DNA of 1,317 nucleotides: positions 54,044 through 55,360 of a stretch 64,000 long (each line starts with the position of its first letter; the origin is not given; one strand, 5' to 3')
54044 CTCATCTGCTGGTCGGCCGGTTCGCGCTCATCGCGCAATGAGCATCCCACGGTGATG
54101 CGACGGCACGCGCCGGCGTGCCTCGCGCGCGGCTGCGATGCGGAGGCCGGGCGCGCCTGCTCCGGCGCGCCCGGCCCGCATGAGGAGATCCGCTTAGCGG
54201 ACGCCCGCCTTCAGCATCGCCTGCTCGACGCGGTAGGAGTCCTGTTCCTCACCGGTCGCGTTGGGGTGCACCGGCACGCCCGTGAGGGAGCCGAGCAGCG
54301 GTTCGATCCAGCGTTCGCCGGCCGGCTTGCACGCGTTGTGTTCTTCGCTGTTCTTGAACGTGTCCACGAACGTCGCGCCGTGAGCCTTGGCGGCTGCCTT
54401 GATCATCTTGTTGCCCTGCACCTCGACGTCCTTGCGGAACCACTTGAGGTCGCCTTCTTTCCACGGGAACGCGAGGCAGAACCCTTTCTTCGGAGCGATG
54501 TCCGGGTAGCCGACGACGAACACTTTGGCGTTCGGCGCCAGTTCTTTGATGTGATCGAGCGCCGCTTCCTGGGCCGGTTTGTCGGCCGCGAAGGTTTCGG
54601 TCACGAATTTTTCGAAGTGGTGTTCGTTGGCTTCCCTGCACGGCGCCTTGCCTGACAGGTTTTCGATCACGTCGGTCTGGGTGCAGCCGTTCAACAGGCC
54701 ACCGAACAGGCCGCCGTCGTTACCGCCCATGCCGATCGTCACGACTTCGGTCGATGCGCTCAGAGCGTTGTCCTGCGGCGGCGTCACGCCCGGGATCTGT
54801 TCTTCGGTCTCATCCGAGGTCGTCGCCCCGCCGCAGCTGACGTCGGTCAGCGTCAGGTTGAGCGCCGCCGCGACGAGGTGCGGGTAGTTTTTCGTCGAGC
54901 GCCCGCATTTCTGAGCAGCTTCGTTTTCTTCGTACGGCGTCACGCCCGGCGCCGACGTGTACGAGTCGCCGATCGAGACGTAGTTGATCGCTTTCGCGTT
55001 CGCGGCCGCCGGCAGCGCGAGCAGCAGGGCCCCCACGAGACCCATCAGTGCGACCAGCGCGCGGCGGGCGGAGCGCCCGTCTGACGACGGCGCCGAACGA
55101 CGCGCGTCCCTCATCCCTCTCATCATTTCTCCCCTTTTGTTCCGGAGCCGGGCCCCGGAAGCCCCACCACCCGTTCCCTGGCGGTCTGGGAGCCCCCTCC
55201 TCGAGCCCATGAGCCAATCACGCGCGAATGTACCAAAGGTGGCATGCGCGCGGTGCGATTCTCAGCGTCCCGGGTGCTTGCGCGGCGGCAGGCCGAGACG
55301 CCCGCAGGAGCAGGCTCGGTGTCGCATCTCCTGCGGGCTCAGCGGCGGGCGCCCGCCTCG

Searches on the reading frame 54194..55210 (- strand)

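Call 5: search_protein_families(library=pfam, proteins=[window:54194-55210:-], max_evalue=0.01)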
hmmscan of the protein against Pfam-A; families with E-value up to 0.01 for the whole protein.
window:54194-55210:- (338 aa): 2 families
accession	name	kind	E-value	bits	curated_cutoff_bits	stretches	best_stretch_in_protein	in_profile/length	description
PF13472.12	Lipase_GDSL_2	-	1.6e-22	81.3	32.9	1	80-321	2-176/178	GDSL-like Lipase/Acylhydrolase family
PF00657.28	Lipase_GDSL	-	2e-05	25.3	23.6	1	77-320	1-200/208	GDSL-like Lipase/Acylhydrolase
